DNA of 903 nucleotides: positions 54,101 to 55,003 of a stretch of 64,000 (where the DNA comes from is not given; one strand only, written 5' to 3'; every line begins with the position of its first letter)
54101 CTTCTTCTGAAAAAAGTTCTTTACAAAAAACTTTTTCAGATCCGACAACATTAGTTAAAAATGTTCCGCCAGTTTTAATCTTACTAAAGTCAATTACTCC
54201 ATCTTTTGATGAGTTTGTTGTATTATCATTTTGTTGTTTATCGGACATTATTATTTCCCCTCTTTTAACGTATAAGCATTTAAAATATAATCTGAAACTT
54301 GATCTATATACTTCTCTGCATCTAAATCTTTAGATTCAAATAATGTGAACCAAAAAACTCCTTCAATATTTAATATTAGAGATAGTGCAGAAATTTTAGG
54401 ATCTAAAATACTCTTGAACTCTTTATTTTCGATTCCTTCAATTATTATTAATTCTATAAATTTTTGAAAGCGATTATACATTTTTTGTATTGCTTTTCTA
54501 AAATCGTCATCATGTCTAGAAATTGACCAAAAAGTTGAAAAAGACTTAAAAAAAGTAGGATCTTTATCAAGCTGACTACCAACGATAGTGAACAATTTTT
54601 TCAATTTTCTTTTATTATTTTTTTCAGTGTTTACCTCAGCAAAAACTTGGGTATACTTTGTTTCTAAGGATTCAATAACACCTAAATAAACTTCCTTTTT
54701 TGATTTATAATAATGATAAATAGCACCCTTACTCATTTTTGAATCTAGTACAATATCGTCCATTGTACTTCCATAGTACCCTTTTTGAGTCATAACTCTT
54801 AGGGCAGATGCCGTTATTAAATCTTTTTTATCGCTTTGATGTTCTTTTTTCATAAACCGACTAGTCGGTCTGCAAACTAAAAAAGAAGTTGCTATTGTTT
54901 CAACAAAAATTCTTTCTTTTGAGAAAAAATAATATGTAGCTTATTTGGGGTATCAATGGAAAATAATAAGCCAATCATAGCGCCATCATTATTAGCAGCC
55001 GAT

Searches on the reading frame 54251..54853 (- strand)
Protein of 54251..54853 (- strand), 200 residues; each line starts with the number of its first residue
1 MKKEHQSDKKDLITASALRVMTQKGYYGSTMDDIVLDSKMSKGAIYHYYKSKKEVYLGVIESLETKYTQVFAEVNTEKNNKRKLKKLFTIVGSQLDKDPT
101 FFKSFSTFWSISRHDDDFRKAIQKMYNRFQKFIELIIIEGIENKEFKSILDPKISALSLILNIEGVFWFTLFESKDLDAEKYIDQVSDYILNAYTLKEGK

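Call 39: find_encoding_contigs(protein=window:54251-54853:-, flank=10000, max_places=6)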
Protein window:54251-54853:- (200 aa): 23 contigs read that carry it; 6 places shown.
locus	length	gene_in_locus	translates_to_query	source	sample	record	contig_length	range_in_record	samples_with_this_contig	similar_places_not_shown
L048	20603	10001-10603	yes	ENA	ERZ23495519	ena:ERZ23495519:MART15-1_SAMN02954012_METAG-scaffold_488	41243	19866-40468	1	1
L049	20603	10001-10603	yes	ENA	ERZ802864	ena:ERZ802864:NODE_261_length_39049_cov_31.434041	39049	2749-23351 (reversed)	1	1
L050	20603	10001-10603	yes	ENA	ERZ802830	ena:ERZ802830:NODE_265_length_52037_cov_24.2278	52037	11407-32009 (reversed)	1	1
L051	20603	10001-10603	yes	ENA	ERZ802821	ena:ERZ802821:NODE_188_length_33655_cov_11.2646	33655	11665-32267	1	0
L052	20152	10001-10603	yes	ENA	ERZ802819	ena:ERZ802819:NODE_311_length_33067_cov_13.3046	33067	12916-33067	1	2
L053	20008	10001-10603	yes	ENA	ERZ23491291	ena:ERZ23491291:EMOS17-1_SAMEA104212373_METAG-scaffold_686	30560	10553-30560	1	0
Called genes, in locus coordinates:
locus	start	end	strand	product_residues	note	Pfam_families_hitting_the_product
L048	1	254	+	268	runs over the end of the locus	PF02630:SCO1-SenC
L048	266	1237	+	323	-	PF00116:COX2, PF00034:Cytochrom_C (weak), PF13442:Cytochrome_CBB3 (weak)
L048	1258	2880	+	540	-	PF00115:COX1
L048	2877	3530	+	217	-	PF00510:COX3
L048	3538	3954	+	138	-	PF03626:COX4_pro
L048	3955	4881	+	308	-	PF02628:COX15-CtaA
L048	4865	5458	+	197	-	PF02630:SCO1-SenC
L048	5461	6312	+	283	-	PF01040:UbiA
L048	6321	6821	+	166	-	PF04214:DUF411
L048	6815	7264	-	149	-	PF02502:LacAB_rpiB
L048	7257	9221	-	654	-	PF00456:Transketolase_N, PF02779:Transket_pyr, PF02780:Transketolase_C (faint), PF22613:Transketolase_C_1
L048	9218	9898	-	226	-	PF00834:Ribul_P_3_epim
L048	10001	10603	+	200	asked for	PF00440:TetR_N, PF13977:TetR_C_6 (weak)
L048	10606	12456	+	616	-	PF02771:Acyl-CoA_dh_N, PF02770:Acyl-CoA_dh_M, PF00441:Acyl-CoA_dh_1, PF08028:Acyl-CoA_dh_2 (weak), PF22924:ACOX_C_alpha1 (weak), PF21263:Acyl-CoA-dh_C (weak)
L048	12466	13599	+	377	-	PF00108:Thiolase_N, PF02803:Thiolase_C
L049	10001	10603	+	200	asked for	PF00440:TetR_N, PF13977:TetR_C_6 (weak)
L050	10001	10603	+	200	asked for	PF00440:TetR_N, PF13977:TetR_C_6 (weak)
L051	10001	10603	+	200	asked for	PF00440:TetR_N, PF13977:TetR_C_6 (weak)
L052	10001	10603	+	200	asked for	PF00440:TetR_N, PF13977:TetR_C_6 (weak)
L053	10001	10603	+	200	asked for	PF00440:TetR_N, PF13977:TetR_C_6 (weak)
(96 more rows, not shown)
